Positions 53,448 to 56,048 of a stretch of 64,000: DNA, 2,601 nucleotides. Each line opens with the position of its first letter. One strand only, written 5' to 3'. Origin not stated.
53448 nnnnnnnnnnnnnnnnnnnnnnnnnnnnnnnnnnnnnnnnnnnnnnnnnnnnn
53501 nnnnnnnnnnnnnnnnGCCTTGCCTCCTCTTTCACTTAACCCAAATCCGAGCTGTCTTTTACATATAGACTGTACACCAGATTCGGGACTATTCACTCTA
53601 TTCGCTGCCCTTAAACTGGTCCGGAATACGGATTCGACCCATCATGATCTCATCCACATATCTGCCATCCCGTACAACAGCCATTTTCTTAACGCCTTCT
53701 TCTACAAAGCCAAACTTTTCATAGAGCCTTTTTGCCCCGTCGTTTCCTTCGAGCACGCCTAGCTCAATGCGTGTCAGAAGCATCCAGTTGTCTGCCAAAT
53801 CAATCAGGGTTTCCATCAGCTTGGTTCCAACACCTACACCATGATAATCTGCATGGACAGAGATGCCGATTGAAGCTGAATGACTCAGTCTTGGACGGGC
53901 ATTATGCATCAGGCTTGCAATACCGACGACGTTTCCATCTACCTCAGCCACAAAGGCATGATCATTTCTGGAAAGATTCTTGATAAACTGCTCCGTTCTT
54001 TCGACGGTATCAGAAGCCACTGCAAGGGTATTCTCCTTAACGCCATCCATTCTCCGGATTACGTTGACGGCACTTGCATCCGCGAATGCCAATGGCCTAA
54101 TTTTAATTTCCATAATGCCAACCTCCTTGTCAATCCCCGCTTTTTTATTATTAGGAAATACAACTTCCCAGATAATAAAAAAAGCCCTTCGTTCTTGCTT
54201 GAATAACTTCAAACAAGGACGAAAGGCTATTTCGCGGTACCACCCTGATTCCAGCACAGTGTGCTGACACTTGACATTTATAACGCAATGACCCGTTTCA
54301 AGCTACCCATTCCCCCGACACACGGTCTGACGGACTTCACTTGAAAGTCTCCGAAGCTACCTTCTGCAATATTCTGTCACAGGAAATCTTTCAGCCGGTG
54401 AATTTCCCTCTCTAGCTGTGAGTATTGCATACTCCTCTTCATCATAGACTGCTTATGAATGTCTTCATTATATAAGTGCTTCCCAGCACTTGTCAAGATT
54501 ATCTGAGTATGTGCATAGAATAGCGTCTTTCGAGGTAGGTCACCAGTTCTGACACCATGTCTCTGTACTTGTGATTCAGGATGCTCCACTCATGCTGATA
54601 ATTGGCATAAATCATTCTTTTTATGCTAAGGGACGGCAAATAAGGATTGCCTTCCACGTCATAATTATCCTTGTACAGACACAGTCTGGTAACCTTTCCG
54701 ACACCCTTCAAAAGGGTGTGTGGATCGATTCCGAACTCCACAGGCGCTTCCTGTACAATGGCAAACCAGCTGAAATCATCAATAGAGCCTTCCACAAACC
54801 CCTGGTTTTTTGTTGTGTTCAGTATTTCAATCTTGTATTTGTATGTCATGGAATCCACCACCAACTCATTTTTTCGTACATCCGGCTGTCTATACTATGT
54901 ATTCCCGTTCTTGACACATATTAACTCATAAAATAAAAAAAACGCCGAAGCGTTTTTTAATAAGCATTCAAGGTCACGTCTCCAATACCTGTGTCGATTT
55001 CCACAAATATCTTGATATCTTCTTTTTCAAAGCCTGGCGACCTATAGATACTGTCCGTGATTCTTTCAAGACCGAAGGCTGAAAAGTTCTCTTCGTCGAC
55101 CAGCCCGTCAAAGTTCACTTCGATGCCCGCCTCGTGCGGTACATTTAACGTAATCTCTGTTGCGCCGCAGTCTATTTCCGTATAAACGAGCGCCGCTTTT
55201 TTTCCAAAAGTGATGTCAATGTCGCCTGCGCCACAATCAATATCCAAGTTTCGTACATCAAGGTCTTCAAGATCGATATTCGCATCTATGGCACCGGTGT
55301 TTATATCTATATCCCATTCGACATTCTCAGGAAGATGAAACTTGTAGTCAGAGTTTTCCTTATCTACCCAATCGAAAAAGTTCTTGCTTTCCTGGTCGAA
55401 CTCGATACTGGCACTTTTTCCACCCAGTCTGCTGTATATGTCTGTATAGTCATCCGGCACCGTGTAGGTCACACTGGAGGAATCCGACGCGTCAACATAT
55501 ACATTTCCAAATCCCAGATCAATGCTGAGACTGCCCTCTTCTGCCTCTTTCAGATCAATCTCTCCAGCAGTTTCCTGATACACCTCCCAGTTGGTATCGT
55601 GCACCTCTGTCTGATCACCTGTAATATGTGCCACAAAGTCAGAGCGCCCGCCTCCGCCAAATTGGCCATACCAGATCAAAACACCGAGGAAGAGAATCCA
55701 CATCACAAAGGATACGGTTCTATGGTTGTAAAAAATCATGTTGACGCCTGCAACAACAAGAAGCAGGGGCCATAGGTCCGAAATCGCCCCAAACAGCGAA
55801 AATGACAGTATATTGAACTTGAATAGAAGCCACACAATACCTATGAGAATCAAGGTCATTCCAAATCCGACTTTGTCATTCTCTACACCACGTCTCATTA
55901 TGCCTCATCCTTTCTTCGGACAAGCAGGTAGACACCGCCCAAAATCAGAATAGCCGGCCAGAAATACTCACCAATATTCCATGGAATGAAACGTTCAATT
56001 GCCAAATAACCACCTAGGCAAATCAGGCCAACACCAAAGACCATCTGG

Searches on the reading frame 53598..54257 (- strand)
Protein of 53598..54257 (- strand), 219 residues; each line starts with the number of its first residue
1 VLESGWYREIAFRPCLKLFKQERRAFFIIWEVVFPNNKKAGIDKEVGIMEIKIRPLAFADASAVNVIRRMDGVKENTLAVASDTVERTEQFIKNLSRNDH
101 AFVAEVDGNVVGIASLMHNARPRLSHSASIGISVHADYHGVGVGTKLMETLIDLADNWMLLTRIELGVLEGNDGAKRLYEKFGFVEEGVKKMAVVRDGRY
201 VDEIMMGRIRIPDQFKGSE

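Call 8: search_protein_families(library=ncbifam, proteins=[window:53598-54257:-], max_evalue=0.00001)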
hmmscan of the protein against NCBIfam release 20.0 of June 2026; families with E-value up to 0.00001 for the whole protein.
window:53598-54257:- (219 aa): 9 families
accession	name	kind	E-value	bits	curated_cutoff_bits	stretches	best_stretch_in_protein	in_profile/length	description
NF007527.0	PRK10140.1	equivalog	2.3e-27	95.9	236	1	50-209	3-161/162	N-acetyltransferase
NF040503.1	resist_ArsN1a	equivalog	4.8e-15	55.6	170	1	58-208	6-157/159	arsinothricin resistance N-acetyltransferase ArsN1 family A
TIGR03585.1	PseH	equivalog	1.7e-14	54.2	93.1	1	61-206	11-155/156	UDP-4-amino-4,6-dideoxy-N-acetyl-beta-L-altrosamine N-acetyltransferase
TIGR01575.1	rimI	equivalog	1.9e-12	47.5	86.4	1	87-191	19-119/132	ribosomal protein S18-alanine N-acetyltransferase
NF040504.1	resist_ArsN1b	equivalog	1.1e-07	31.8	210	1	53-200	1-149/159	arsinothricin resistance N-acetyltransferase ArsN1 family B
NF053587.1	SpmdActasePaiA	equivalog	6e-07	29.4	250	1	132-206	96-168/172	spermidine/spermine N(1)-acetyltransferase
NF011709.0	PRK15130.1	equivalog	2.8e-06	27.3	218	1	85-207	42-163/186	spermidine N1-acetyltransferase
NF007025.1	PRK09491.1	equivalog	3.7e-06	27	173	0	125-198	61-134/145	ribosomal protein S18-alanine N-acetyltransferase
NF040502.1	PPT_acetyltrans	equivalog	6.4e-06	26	300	1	88-202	43-160/183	phosphinothricin N-acetyltransferase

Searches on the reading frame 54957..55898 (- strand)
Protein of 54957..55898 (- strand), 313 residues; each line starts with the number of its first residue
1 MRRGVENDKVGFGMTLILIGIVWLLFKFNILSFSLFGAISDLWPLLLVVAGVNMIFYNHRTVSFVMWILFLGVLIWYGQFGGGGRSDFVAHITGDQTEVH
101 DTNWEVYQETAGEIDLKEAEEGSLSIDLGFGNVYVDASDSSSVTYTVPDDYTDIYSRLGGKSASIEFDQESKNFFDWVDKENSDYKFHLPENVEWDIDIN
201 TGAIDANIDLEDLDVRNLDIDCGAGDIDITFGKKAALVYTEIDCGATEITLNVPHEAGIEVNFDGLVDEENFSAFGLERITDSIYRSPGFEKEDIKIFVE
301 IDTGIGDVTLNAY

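Call 8: search_protein_families(library=ncbifam, proteins=[window:54957-55898:-], max_evalue=0.00001)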
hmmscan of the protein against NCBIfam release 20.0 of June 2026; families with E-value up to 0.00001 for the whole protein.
window:54957-55898:- (313 aa): 1 family
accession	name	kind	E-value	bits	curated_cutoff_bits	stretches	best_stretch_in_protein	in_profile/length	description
NF049997.1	LiaG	equivalog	4.4e-06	26.1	285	0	120-230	45-154/286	LiaG family protein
